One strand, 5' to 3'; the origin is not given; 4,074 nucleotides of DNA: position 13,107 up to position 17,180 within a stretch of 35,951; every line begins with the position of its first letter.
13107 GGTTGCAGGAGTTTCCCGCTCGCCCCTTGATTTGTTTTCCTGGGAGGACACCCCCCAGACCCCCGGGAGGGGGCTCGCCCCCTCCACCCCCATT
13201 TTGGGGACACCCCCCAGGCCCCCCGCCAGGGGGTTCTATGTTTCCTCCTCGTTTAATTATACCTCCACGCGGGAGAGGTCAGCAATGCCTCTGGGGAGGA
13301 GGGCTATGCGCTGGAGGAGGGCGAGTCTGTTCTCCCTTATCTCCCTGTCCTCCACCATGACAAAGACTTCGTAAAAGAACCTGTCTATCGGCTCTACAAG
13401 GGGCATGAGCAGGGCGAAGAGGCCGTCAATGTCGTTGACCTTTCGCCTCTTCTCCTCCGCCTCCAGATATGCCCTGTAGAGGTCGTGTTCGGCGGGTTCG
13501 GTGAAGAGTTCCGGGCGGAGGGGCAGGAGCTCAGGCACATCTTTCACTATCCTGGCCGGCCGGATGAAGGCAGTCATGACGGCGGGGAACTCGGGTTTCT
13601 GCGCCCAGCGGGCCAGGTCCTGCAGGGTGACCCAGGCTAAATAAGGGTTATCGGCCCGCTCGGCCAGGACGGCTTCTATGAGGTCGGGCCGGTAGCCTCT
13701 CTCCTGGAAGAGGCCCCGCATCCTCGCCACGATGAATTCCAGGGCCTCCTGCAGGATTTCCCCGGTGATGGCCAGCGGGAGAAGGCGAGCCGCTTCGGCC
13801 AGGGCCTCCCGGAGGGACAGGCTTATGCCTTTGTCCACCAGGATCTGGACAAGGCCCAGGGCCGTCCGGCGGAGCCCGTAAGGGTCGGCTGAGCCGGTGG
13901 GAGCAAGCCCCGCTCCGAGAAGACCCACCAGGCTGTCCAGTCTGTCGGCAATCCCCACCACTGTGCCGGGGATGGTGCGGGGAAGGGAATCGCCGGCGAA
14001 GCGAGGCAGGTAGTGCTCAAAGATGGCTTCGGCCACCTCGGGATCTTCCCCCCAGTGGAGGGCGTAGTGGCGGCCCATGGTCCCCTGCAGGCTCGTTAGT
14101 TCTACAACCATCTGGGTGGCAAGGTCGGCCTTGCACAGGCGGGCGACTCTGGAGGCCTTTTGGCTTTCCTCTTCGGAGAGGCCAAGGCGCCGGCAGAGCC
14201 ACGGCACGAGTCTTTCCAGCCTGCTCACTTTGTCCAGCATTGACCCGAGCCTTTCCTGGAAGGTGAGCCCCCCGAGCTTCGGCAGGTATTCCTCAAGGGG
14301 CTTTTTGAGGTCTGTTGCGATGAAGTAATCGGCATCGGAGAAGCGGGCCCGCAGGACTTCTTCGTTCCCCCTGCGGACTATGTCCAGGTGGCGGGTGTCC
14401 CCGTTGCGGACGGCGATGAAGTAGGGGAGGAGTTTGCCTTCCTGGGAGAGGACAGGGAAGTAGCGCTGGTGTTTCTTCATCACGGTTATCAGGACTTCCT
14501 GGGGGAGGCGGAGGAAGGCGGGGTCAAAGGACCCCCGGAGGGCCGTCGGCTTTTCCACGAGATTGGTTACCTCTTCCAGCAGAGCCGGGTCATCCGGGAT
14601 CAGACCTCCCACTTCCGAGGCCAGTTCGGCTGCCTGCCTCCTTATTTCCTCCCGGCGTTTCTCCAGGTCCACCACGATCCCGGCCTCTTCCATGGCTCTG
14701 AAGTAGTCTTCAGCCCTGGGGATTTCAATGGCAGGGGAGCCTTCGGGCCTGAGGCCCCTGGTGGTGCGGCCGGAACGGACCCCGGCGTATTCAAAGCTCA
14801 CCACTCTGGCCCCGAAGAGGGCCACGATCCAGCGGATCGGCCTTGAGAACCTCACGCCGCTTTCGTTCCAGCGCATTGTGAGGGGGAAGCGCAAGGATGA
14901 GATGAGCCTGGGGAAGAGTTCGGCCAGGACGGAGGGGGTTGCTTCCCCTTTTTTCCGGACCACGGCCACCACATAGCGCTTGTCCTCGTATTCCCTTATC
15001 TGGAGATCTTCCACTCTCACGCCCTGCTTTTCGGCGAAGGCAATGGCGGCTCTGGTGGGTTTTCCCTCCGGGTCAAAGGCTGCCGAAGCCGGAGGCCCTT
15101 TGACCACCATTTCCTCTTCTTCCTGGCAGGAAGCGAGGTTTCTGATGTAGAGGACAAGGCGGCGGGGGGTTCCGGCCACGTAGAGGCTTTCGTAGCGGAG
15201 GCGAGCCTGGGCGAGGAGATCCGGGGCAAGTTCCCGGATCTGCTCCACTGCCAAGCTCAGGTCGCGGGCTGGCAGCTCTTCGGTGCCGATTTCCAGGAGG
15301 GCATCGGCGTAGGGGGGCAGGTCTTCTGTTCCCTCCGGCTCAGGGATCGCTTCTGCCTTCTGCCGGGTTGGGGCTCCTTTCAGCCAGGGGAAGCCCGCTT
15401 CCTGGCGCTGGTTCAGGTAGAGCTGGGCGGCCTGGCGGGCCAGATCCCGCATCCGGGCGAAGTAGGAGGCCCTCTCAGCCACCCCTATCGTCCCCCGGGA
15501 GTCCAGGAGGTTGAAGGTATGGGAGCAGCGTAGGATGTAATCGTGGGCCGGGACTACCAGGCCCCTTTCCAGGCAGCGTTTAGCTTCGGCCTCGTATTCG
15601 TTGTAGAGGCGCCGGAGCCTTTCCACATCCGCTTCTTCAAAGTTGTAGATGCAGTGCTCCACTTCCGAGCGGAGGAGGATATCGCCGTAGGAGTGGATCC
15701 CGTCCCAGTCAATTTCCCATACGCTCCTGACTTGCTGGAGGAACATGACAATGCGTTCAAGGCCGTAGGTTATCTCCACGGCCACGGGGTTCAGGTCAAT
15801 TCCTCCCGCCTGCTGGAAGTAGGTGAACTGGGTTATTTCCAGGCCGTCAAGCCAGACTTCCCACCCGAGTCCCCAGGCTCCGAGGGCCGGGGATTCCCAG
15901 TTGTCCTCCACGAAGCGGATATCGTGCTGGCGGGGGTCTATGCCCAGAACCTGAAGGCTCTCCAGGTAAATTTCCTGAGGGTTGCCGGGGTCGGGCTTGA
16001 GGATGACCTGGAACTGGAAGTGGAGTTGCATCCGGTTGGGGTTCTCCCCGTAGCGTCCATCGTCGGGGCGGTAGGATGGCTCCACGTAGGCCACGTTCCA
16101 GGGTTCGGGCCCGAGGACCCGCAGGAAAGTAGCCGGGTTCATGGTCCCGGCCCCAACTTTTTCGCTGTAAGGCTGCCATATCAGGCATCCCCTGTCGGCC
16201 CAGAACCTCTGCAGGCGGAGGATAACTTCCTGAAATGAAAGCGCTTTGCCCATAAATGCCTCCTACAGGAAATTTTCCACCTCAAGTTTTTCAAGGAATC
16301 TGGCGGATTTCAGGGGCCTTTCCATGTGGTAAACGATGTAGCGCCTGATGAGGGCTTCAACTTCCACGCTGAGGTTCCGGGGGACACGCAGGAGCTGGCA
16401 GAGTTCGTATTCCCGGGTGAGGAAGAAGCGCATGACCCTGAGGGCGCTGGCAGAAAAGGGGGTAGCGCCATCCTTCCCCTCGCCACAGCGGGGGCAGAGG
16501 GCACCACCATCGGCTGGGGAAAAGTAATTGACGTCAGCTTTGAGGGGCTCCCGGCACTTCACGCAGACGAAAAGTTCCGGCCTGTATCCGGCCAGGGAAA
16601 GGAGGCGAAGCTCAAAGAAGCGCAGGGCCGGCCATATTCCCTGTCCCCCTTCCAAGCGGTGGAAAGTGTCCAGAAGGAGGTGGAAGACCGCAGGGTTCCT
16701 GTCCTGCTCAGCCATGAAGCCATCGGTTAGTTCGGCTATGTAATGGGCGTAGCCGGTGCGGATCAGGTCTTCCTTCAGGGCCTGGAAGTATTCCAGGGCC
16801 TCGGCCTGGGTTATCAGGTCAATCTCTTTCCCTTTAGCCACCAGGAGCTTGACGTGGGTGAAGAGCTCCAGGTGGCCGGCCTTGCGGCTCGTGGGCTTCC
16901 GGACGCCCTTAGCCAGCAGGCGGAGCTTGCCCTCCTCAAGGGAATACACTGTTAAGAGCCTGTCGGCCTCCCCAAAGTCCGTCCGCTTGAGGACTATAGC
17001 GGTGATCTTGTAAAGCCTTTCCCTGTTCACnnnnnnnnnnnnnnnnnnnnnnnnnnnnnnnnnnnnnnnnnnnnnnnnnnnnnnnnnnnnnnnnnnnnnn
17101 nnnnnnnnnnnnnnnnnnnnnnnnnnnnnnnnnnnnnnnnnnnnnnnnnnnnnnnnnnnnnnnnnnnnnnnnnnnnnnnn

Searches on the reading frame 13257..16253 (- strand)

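Call 8: search_protein_families(library=pfam, proteins=[window:13257-16253:-])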
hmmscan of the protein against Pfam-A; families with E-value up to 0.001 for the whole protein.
window:13257-16253:- (998 aa): 3 families
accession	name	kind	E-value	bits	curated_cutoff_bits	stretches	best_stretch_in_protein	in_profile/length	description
PF02092.22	tRNA_synt_2f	-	9.7e-203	675.4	29.2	1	319-864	2-536/536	Glycyl-tRNA synthetase beta subunit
PF02091.20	tRNA-synt_2e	-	8.5e-140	465.2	27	1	7-283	1-277/278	Glycyl-tRNA synthetase alpha subunit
PF05746.21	DALR_1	-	0.00091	19.7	22.3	0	915-983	27-98/117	DALR anticodon binding domain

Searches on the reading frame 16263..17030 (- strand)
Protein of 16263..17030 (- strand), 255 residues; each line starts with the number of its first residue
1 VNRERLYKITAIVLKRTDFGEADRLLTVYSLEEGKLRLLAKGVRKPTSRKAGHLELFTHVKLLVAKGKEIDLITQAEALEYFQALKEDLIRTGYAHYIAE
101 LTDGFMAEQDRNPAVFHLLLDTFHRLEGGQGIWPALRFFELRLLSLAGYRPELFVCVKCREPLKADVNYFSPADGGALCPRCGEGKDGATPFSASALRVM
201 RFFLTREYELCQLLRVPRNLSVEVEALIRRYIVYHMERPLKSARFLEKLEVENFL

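Call 8: search_protein_families(library=pfam, proteins=[window:16263-17030:-])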
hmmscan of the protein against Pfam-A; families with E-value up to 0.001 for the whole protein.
window:16263-17030:- (255 aa): 2 families
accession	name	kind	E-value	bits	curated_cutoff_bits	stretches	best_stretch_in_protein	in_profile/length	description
PF02565.21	RecO_C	-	2.1e-37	128.8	22.1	1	87-242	2-155/157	Recombination protein O C terminal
PF11967.14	RecO_N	-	1.9e-22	79.5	27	1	6-82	3-80/80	Recombination protein O N terminal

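Call 76: find_encoding_contigs(protein=window:16263-17030:-, flank=10000, max_places=6)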
Protein window:16263-17030:- (255 aa): 1 contig read that carries it; 1 place shown.
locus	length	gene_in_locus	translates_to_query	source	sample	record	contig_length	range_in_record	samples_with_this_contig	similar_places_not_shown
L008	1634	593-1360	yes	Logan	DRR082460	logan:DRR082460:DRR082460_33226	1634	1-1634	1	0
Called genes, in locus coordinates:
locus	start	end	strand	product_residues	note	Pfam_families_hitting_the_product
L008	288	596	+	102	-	-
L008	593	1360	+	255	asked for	PF11967:RecO_N, PF02565:RecO_C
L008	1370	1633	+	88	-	?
